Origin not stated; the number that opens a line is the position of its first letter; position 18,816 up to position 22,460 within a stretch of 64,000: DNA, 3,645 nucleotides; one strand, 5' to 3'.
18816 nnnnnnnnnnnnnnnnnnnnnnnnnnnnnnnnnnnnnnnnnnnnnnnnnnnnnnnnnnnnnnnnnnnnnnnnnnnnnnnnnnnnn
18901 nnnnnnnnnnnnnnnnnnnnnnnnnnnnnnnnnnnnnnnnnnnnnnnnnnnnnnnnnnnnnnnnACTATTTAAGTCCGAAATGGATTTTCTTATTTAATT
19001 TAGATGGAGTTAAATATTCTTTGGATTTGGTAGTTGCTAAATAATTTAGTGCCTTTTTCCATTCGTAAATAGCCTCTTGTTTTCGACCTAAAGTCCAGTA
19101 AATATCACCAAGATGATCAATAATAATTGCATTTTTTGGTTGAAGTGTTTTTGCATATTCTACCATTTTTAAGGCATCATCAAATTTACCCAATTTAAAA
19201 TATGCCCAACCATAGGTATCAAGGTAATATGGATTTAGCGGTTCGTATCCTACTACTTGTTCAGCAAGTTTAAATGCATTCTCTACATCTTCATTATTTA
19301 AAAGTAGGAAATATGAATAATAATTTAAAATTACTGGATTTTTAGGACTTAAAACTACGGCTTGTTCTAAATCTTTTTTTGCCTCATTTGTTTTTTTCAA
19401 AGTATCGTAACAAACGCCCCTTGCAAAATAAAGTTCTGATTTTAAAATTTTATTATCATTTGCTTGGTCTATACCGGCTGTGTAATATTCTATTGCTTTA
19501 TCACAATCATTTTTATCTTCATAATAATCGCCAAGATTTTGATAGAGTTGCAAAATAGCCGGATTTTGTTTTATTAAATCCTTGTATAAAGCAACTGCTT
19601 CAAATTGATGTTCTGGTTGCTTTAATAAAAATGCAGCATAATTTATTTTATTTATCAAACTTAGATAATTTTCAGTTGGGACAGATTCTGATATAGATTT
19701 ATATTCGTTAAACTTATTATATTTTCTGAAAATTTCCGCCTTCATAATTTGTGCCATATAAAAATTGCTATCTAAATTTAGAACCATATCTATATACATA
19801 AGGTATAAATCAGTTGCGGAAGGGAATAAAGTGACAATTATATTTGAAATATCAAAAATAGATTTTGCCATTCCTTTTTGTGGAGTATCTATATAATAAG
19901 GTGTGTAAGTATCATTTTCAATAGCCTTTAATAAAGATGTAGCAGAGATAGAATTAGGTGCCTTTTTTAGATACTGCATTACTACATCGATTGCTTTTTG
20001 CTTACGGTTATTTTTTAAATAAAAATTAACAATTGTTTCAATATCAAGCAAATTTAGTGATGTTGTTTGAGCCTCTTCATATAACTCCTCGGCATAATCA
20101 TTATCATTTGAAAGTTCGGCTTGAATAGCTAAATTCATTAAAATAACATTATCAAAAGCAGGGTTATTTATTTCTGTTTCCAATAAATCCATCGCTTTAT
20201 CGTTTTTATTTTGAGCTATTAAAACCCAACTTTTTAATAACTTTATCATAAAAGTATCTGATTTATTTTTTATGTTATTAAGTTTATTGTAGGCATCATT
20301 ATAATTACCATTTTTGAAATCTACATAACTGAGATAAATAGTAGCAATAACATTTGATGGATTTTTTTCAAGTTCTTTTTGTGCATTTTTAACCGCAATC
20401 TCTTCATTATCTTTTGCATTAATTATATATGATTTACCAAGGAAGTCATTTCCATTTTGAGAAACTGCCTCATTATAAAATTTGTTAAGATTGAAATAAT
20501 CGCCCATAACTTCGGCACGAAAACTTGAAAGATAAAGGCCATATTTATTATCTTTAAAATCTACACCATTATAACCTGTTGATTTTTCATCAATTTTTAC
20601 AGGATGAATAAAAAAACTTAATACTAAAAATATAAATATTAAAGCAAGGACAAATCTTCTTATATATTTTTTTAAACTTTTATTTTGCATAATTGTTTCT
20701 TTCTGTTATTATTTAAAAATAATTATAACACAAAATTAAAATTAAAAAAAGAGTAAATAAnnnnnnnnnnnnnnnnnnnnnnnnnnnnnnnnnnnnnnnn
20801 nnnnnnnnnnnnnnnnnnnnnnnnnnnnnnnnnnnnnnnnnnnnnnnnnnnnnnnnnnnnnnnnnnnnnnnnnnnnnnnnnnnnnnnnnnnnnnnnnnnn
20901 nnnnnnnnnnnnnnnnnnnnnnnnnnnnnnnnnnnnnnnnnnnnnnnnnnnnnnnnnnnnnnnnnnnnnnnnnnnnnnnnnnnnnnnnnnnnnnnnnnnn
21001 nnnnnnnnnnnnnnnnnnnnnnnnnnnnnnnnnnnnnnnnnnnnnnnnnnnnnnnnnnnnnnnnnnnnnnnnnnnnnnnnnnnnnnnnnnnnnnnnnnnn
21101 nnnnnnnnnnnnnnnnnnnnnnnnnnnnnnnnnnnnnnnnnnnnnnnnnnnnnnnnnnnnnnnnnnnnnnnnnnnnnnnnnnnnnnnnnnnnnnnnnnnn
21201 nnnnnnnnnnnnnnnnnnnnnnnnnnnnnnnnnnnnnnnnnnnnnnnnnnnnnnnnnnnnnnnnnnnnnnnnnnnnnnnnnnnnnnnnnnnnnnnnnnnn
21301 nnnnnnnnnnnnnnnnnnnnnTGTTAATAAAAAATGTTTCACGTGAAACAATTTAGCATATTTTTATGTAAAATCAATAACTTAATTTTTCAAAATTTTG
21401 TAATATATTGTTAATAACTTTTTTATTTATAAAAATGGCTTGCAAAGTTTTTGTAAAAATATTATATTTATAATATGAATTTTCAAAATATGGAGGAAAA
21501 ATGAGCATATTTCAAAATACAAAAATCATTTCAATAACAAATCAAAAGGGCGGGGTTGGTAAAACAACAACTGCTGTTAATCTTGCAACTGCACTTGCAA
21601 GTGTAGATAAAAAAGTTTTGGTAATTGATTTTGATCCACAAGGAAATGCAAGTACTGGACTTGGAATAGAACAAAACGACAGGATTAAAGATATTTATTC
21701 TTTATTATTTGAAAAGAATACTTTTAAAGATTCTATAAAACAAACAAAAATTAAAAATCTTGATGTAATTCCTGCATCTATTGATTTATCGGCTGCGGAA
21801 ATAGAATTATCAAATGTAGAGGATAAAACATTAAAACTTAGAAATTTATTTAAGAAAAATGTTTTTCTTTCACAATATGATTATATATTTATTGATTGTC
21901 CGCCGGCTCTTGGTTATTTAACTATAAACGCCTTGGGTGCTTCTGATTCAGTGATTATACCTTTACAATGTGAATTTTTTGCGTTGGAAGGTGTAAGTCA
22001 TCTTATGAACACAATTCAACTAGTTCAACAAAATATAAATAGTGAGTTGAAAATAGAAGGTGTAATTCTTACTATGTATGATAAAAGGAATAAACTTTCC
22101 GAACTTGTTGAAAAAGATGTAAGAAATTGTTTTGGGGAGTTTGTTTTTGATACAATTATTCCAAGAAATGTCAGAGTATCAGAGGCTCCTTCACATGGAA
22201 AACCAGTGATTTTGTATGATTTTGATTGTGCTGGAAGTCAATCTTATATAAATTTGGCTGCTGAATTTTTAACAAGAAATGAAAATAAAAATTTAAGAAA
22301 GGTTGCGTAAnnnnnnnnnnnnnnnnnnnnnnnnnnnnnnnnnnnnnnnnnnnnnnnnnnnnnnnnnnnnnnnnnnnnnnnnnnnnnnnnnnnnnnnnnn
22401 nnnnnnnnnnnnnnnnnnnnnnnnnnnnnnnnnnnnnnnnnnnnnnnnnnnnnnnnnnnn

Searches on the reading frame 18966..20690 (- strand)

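Call 20: search_protein_families(library=pfam, proteins=[window:18966-20690:-], max_evalue=0.001)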
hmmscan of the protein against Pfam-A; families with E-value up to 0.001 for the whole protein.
window:18966-20690:- (574 aa): 19 families
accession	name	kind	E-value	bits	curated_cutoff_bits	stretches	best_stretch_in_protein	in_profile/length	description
PF07719.23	TPR_2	-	4.5e-20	70.5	27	1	419-451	2-34/34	Tetratricopeptide repeat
PF13181.12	TPR_8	-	2.8e-15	55.6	25.7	1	419-451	2-34/34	Tetratricopeptide repeat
PF13424.12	TPR_12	-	1.5e-14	54.3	30.1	0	364-408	28-73/77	Tetratricopeptide repeat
PF13428.12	TPR_14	-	2.2e-14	53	23.5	0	381-413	2-34/44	Tetratricopeptide repeat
PF13432.12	TPR_16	-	2.6e-14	53.8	32.7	1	494-544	4-53/65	Tetratricopeptide repeat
PF14559.12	TPR_19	-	1.6e-13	51.2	25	0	464-511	2-49/68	Tetratricopeptide repeat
PF00515.34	TPR_1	-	1.8e-13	50.1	27.8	1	419-451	2-34/34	Tetratricopeptide repeat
PF12895.13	ANAPC3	-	1.8e-11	44.6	27.2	2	465-542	1-77/82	Anaphase-promoting complex, cyclosome, subunit 3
PF23914.1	TPR_CcmH_CycH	-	2.8e-09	37.5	42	1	431-520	63-154/158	Cytochrome c-type biogenesis protein H TPR domain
PF13431.12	TPR_17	-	1.5e-07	31.6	24.4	0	368-400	1-33/34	Tetratricopeptide repeat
PF09976.15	TPR_21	-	1.8e-07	31.6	25.5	0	500-565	126-188/193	Tetratricopeptide repeat-like domain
PF13429.12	TPR_15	-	2.2e-06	27.8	26.2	1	378-551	111-278/280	Tetratricopeptide repeat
PF13371.12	TPR_9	-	3.6e-06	27.3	35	0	463-519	5-61/73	Tetratricopeptide repeat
PF25062.1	ARM_TT21_N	-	5e-06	26.9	40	0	102-146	16-59/222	Tetratricopeptide repeat protein 21 N-terminal ARM repeat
PF13176.12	TPR_7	-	1e-05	25.7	27.9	0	383-409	2-30/36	Tetratricopeptide repeat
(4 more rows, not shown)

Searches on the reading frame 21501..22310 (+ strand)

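Call 20: search_protein_families(library=pfam, proteins=[window:21501-22310:+], max_evalue=0.001)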
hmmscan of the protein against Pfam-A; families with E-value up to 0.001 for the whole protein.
window:21501-22310:+ (269 aa): 8 families
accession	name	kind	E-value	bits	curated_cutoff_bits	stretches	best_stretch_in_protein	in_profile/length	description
PF13614.12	AAA_31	-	5.6e-67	225.5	27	1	7-185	1-177/177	AAA domain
PF01656.29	CbiA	-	1.1e-30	106.6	25.4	1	10-236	1-125/125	CobQ/CobB/MinD/ParA nucleotide binding domain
PF10609.15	ParA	-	5.3e-13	49.4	27.1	1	7-179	3-167/246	NUBPL iron-transfer P-loop NTPase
PF00142.24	Fer4_NifH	-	5.5e-12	46.2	25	1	15-259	7-247/271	4Fe-4S iron sulfur cluster binding proteins, NifH/frxC family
PF09140.17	MipZ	-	6e-12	45.9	20.7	1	9-168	2-142/262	ATPase MipZ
PF06564.18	CBP_BcsQ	-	3.6e-09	36.9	21.3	1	8-253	2-230/234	Cellulose biosynthesis protein BcsQ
PF02374.21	ArsA_ATPase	-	3.4e-08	33.5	24.3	1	15-72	8-65/305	Anion-transporting ATPase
PF00448.28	SRP54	-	0.00061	19.9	22.7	0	18-46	11-39/196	SRP54-type protein, GTPase domain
